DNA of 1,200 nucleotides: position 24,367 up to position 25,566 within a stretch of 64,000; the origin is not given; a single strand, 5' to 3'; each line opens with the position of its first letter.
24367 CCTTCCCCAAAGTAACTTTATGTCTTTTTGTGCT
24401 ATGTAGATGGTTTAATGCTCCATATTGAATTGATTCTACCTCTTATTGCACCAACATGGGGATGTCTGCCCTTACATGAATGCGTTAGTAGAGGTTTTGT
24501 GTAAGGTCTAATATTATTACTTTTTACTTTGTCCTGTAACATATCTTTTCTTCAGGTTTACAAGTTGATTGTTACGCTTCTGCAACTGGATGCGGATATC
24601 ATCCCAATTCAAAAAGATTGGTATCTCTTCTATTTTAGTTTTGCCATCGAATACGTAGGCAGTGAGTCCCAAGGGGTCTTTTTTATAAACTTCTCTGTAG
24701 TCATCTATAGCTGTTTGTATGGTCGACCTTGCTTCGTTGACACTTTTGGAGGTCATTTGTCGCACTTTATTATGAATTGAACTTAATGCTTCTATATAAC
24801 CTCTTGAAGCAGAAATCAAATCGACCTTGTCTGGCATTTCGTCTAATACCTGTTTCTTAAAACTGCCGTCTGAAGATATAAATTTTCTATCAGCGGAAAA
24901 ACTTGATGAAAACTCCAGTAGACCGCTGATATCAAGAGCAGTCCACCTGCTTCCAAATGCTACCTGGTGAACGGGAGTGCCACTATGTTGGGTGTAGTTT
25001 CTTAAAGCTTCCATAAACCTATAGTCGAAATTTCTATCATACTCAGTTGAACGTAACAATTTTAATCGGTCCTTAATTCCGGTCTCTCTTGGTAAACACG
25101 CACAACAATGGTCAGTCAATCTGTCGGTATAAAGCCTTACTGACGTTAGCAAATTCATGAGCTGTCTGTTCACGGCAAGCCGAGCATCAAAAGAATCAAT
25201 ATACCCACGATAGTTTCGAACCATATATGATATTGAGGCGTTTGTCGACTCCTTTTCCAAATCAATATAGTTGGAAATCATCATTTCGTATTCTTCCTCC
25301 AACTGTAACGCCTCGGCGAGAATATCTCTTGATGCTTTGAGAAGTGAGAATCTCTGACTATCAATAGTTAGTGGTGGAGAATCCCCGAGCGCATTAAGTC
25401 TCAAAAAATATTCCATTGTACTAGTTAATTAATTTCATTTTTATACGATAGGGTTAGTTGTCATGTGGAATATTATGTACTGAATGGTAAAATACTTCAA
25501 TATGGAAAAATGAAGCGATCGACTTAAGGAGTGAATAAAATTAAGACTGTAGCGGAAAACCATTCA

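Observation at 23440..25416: Co-oriented HEPN-like (Rx4H) and HNH-nuclease gene pair as the islet cargo: candidate two-gene defence or toxin module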

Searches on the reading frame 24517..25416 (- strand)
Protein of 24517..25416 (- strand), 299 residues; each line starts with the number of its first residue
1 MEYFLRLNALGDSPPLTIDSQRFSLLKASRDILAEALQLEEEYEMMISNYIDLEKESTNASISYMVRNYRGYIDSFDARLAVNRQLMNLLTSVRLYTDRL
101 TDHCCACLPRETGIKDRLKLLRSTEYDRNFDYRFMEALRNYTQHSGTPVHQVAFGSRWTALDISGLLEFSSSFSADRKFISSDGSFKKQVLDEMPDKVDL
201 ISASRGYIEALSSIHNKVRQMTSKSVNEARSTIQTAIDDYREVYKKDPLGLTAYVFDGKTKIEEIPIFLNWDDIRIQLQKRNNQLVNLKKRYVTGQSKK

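Call 4: search_protein_families(library=pfam, proteins=[window:24517-25416:-], max_evalue=1)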
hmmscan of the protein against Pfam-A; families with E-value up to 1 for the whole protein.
window:24517-25416:- (299 aa): 6 families
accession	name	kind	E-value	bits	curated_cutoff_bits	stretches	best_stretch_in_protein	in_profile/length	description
PF06033.17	DUF918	-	0.031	14.5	27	1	25-72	94-141/152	Nucleopolyhedrovirus protein of unknown function (DUF918)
PF08456.15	Vmethyltransf_C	-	0.07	13.2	25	1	160-215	143-197/230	Viral methyltransferase C-terminal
PF02912.23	Phe_tRNA-synt_N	-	0.13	12.6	22.3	1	210-246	26-62/69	Aminoacyl tRNA synthetase class II, N-terminal domain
PF08389.18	Xpo1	-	0.17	12.4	22.7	1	50-108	87-147/147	Exportin 1-like protein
PF08286.16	Spc24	-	0.2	12.3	25.3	1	18-61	2-44/109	Spc24 subunit of Ndc80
PF17279.8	DUF5344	-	0.44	11.5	27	0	31-59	40-68/87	Family of unknown function (DUF5344)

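Call 6: search_protein_families(library=padloc, proteins=[window:24517-25416:-], max_evalue=1)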
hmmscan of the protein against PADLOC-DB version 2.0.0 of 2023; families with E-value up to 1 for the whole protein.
window:24517-25416:- (299 aa): 1 family
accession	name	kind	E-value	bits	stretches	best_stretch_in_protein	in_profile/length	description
PDLC00625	ZorC1|ZorC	-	0.0053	13.5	1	203-293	21-112/551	EH signature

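Call 7: search_protein_families(library=ncbifam, proteins=[window:24517-25416:-], max_evalue=1)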
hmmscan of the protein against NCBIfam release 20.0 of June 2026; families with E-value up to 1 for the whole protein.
window:24517-25416:- (299 aa): 2 families
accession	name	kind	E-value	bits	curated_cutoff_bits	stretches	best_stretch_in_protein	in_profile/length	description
NF049876.1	CellDivBlhA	equivalog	0.019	15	250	1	206-285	95-174/199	cell division protein BlhA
TIGR01395.1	FlgC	equivalog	0.07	13.4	102.1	1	183-226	91-133/137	flagellar basal body rod protein FlgC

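Call 8: find_homologous_proteins(query=window:24517-25416:-, max_evalue=0.001)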
Query window:24517-25416:- (299 aa): 211 proteins with E <= 0.001 among 1157 candidates; the best 120 are listed.
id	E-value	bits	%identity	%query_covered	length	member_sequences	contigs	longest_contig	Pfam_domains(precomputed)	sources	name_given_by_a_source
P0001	5.2e-185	631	97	99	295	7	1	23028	-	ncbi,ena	-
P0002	4.6e-154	530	81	100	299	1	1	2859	-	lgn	-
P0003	2.8e-146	504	79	99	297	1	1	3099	-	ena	-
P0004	7.1e-146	503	76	100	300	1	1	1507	-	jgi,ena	-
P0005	3.6e-145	501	78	100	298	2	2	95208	-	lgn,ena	-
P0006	1.3e-142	492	73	99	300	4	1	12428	-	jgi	jgi:hypothetical protein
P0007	2.9e-141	488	76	100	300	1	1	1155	-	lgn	-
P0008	8.3e-141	486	74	100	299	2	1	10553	-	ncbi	-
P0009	1.3e-140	486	72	99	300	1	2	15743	-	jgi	-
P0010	1.4e-140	486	72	100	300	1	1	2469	-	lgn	-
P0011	2.1e-140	485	72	100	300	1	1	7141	-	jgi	-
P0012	3.9e-140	484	72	100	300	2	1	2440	-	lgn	-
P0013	5.0e-140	484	72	100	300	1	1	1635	-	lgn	-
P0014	8.8e-140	483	72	100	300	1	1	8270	-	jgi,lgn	-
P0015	9.2e-140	483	71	100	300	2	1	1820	-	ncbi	-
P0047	2.8e-116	406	63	100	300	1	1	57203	-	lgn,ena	-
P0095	3.3e-79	284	47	100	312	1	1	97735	-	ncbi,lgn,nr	ncbi:MAG TPA: hypothetical protein VNN20_10395 [Thermodesulfobacteriota bacterium]|nr:hypothetical p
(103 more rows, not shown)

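Call 9: search_protein_families(library=phrogs, proteins=[window:24517-25416:-], max_evalue=0.1)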
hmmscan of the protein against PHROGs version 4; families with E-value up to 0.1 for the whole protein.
window:24517-25416:- (299 aa): 2 families
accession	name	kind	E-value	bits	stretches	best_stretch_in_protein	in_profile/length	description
phrog_30874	-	unknown function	7.8e-09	36.4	1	81-152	83-152/279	-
phrog_1660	-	head and packaging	0.044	13.7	1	214-297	119-192/405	PmgS-like head morphogenesis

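Call 10: find_encoding_contigs(protein=P0005, flank=6000, max_places=3)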
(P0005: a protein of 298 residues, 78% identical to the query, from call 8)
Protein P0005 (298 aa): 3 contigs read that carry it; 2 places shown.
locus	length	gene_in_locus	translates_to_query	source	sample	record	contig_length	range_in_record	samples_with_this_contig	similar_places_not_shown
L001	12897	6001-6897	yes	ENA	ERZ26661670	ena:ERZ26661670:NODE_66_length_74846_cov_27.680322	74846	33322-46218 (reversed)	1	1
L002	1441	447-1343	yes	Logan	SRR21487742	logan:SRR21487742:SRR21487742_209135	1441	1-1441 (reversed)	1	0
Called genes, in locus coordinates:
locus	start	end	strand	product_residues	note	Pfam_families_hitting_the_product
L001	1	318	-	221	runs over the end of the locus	PF02080:TrkA_C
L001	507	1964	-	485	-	PF00224:PK, PF02887:PK_C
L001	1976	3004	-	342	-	PF01791:DeoC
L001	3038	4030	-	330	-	PF00480:ROK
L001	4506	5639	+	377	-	PF00712:DNA_pol3_beta, PF02767:DNA_pol3_beta_2, PF02768:DNA_pol3_beta_3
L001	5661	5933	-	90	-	-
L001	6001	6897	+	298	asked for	-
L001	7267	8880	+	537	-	PF01293:PEPCK_ATP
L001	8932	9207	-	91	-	-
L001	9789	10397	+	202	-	PF14321:DUF4382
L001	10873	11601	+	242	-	PF00849:PseudoU_synth_2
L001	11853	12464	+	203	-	PF03703:bPH_2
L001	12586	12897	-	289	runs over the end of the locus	PF01904:DUF72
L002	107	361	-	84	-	-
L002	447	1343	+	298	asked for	-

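Call 11: find_encoding_contigs(protein=P0047, flank=6000, max_places=3)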
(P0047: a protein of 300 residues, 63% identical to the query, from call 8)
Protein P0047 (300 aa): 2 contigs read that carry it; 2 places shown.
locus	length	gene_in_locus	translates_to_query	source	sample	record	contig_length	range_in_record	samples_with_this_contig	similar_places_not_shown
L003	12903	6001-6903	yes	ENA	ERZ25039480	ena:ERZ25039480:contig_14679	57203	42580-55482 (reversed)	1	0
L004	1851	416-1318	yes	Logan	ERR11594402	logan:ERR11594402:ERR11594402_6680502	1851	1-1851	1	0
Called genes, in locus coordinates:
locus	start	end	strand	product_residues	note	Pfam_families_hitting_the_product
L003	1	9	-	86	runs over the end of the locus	PF01541:GIY-YIG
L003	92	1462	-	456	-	PF01406:tRNA-synt_1e, PF09334:tRNA-synt_1g (weak), PF00133:tRNA-synt_1, PF09190:DALR_2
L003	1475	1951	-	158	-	PF02542:YgbB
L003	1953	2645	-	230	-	PF01128:IspD, PF12804:NTP_transf_3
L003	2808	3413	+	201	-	PF01725:Ham1p_like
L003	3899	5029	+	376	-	PF00712:DNA_pol3_beta, PF02767:DNA_pol3_beta_2, PF02768:DNA_pol3_beta_3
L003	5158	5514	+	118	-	PF09685:MamF_MmsF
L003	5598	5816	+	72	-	-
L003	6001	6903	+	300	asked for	-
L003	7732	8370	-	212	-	-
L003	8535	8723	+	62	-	PF12728:HTH_17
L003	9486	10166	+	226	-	PF08378:NERD, PF01396:Zn_ribbon_Top1 (weak)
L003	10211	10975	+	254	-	PF00075:RNase_H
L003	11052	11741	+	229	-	PF00075:RNase_H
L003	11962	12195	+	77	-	-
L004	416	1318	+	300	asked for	-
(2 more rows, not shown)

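Call 12: find_encoding_contigs(protein=P0095, flank=6000, max_places=3)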
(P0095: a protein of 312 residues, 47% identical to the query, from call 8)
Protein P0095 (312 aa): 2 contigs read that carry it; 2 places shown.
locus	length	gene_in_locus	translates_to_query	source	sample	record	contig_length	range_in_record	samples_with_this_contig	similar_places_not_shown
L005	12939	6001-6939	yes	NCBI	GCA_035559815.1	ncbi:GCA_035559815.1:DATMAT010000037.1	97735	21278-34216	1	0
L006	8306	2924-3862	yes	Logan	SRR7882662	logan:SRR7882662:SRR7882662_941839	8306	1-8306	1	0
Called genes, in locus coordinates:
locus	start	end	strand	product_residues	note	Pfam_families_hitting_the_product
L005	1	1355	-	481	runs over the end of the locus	PF01139:RtcB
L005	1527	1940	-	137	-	PF01951:Archease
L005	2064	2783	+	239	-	PF00753:Lactamase_B, PF13483:Lactamase_B_3, PF23023:Anti-Pycsar_Apyc1 (faint), PF12706:Lactamase_B_2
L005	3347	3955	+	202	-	PF01243:PNPOx_N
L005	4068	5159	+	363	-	PF21320:WHD_Rv2258c, PF01209:Ubie_methyltran, PF13489:Methyltransf_23, PF05175:MTS, PF02390:Methyltransf_4, PF13649:Methyltransf_25, PF13847:Methyltransf_31, PF08241:Methyltransf_11, +2 more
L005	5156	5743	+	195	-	PF00583:Acetyltransf_1, PF13673:Acetyltransf_10 (weak), PF13508:Acetyltransf_7 (weak), PF13527:Acetyltransf_9 (weak)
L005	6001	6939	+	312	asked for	-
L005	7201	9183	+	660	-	PF00226:DnaJ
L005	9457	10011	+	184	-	PF14803:Zn_ribbon_Nudix, PF00293:NUDIX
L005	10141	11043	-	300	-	-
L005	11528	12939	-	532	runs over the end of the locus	PF02163:Peptidase_M50, PF17820:PDZ_6 (weak), PF00595:PDZ (weak), PF13180:PDZ_2, PF17820:PDZ_6, PF00595:PDZ, PF13180:PDZ_2, PF17820:PDZ_6, +3 more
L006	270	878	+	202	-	PF01243:PNPOx_N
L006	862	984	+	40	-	-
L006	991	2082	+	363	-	PF21320:WHD_Rv2258c, PF01209:Ubie_methyltran, PF13489:Methyltransf_23, PF05175:MTS, PF02390:Methyltransf_4, PF13649:Methyltransf_25, PF13847:Methyltransf_31, PF08241:Methyltransf_11, +2 more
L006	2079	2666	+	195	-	PF00583:Acetyltransf_1, PF13673:Acetyltransf_10 (weak), PF13508:Acetyltransf_7 (weak), PF13527:Acetyltransf_9 (weak)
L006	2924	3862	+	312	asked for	-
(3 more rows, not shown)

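Call 16: search_protein_families(library=pfam, alignment_id=A1, max_evalue=1)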
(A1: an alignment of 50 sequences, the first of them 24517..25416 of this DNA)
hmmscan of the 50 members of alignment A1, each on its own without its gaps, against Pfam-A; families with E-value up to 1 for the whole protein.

A. member 1, window:24517-25416:- (299 aa): 6 families
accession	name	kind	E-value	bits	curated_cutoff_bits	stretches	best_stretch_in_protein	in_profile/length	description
PF06033.17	DUF918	-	0.031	14.5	27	1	25-72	94-141/152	Nucleopolyhedrovirus protein of unknown function (DUF918)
PF08456.15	Vmethyltransf_C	-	0.07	13.2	25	1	160-215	143-197/230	Viral methyltransferase C-terminal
PF02912.23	Phe_tRNA-synt_N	-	0.13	12.6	22.3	1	210-246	26-62/69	Aminoacyl tRNA synthetase class II, N-terminal domain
PF08389.18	Xpo1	-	0.17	12.4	22.7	1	50-108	87-147/147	Exportin 1-like protein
PF08286.16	Spc24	-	0.2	12.3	25.3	1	18-61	2-44/109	Spc24 subunit of Ndc80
PF17279.8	DUF5344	-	0.44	11.5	27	0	31-59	40-68/87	Family of unknown function (DUF5344)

B. families by the number of members that match (of 50 scanned): 46 families (the first 25 are shown)
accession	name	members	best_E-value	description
PF19932.4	DUF6395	8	0.00014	Family of unknown function (DUF6395)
PF08456.15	Vmethyltransf_C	6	0.0057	Viral methyltransferase C-terminal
PF02912.23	Phe_tRNA-synt_N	5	0.028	Aminoacyl tRNA synthetase class II, N-terminal domain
PF07688.17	KaiA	4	0.03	KaiA C-terminal domain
PF24842.1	UFD1_N2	3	0.0099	Ubiquitin fusion degradation protein UFD1, N-terminal subdomain 2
PF18733.6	HEPN_LA2681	3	0.021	LA2681-like HEPN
PF06033.17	DUF918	3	0.031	Nucleopolyhedrovirus protein of unknown function (DUF918)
PF07387.17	Seadorna_VP7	2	0.00029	Seadornavirus VP7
PF13683.12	rve_3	2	0.0017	Integrase core domain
PF04815.20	Sec23_helical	2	0.093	Sec23/Sec24 helical domain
PF16621.10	NCF1_PBR_AIR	2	0.23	Neutrophil cytosol factor 1, PBR/AIR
PF17279.8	DUF5344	2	0.44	Family of unknown function (DUF5344)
PF18198.7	AAA_lid_11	1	0.0065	Dynein heavy chain AAA lid domain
PF16479.10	DUF5056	1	0.012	Domain of unknown function (DUF5056)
PF06824.17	Glyco_hydro_125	1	0.015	Metal-independent alpha-mannosidase (GH125)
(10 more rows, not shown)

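Call 22: find_encoding_contigs(protein=P0001, flank=10000, max_places=5)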
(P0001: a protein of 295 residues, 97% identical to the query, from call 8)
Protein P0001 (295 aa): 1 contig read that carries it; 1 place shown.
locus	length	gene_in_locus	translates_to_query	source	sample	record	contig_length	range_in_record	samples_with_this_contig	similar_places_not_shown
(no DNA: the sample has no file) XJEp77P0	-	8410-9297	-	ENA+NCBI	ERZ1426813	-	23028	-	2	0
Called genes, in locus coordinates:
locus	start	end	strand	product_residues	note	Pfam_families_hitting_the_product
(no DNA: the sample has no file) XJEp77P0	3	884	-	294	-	?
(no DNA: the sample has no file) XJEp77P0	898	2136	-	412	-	PF00579:tRNA-synt_1b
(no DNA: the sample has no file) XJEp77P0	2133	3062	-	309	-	PF06574:FAD_syn, PF01467:CTP_transf_like (weak), PF01687:Flavokinase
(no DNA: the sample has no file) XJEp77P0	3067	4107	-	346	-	PF18152:DAHP_snth_FXD, PF00793:DAHP_synth_1, PF03102:NeuB (weak)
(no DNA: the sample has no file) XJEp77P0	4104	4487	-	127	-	PF07736:CM_1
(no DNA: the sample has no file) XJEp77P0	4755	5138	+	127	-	PF06262:Zincin_1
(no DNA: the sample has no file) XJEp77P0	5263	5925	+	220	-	-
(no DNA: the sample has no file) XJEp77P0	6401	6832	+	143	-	-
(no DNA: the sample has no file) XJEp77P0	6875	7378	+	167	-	PF19620:DUF6125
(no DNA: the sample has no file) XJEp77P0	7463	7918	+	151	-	PF19620:DUF6125 (weak)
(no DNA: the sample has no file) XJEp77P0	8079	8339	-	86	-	-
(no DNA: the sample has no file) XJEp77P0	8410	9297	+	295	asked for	-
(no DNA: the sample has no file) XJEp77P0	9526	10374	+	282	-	-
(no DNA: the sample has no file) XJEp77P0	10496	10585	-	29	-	-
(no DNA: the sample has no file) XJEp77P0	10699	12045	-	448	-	PF00672:HAMP, PF00512:HisKA, PF02518:HATPase_c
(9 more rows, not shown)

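Call 25: predict_structure(alignment_id=A1)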
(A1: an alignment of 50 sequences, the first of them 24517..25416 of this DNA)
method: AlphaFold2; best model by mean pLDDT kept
length: 299 residues; sequences in the alignment: 50
mean_pLDDT: 93.7   pTM: 0.89
mean pLDDT of the five models: 93.7, 93.4, 93.1, 93.0, 91.1
residues with pLDDT >= 90: 250; 70-90: 48; 50-70: 1; < 50: 0
segments of 3 or more residues with pLDDT < 50: none
pLDDT, mean of each block of 10 residues (from residue 1): 91 89 98 98 98 95 87 89 97 96 96 96 96 96 89 91 88 95 91 96 97 98 98 97 87 95 96 97 93 78
secondary structure, 60 per line:
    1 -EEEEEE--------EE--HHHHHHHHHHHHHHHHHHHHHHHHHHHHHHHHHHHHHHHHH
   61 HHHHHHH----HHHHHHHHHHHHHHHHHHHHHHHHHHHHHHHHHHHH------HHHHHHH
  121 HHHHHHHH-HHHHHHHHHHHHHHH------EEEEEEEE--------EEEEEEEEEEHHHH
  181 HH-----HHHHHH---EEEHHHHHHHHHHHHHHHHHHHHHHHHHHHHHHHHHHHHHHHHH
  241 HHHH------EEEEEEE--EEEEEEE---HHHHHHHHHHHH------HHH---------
elements in order: E2-7 H20-67 H72-107 H114-128 H130-144 E151-158 E167-176 H177-182 H188-193 E197-199 H200-244 E251-257 E260-266 H270-281

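Call 27: search_protein_representatives(alignment_id=A1)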
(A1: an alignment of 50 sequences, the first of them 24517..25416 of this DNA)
Query: 50 sequences, 300 profile positions. Proteins with E-value up to 0.001 (for the whole library): 3786; up to 1e-10: 2440; up to 1e-30: 1245. The best 150 are listed.
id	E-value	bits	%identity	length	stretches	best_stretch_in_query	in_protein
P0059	1.2e-137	474.5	-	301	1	2-299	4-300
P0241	5.6e-115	400.0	-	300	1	2-296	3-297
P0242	1.4e-111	388.9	-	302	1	4-299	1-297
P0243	4.8e-110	383.8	-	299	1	4-299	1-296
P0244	1.1e-108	379.4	-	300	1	1-299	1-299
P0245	1.3e-108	379.2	-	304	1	5-298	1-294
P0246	1.3e-107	375.9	-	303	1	2-297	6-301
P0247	3.6e-107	374.4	-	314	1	1-297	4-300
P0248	2.7e-106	371.5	-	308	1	2-297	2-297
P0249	5.5e-106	370.5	-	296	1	2-292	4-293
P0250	7.5e-106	370.0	-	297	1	1-296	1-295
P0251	2.0e-105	368.7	-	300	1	1-297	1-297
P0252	6.4e-105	367.0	-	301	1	1-299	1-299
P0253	1.4e-103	362.6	-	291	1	10-298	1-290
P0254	1.4e-103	362.6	-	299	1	1-299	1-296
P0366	6.4e-79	281.6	-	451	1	2-291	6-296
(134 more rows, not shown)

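Call 38: search_protein_families(library=pfam, alignment_id=A3, max_evalue=0.1)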
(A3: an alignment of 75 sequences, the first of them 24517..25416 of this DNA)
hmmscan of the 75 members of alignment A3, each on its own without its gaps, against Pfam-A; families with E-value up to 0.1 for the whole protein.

A. member 1, window:24517-25416:- (299 aa): 2 families
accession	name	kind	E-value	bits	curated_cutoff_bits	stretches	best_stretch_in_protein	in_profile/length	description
PF06033.17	DUF918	-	0.031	14.5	27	1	25-72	94-141/152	Nucleopolyhedrovirus protein of unknown function (DUF918)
PF08456.15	Vmethyltransf_C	-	0.07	13.2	25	1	160-215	143-197/230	Viral methyltransferase C-terminal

B. families by the number of members that match (of 75 scanned): 37 families (the first 25 are shown)
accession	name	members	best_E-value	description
PF10307.15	HAD_SAK_1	2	0.0002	HAD domain family 1 in Swiss Army Knife RNA repair proteins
PF18733.6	HEPN_LA2681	2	0.00064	LA2681-like HEPN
PF17419.7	MauJ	2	0.083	Methylamine utilization protein MauJ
PF13847.12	Methyltransf_31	1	0.0022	Methyltransferase domain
PF24296.1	SrfA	1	0.0023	SrfA protein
PF09287.15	CEP1-DNA_bind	1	0.0068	CEP-1, DNA binding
PF06441.18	EHN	1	0.0093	Epoxide hydrolase N terminus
PF13676.11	TIR_2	1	0.014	TIR domain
PF24243.1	Phage_tail_C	1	0.015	Phage tail tip domain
PF19807.5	DUF6290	1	0.019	Family of unknown function (DUF6290)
PF07268.16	EppA_BapA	1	0.019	Exported protein precursor (EppA/BapA)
PF09949.15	APP1_cat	1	0.026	Phosphatidate phosphatase APP1, catalytic domain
PF14676.12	FANCI_S2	1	0.029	FANCI solenoid 2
PF20275.3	CTD10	1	0.029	C-terminal domain 10 of the ABC-three component (ABC-3C) systems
PF13558.12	SbcC_Walker_B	1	0.03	SbcC/RAD50-like, Walker B motif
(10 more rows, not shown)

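Call 40: search_solved_structures(query=A3, max_evalue=10, show_alignments=2)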
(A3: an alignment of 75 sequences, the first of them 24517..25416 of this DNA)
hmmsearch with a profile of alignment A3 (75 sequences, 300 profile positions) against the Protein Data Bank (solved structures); distinct sequences matched with E-value up to 10: 0.
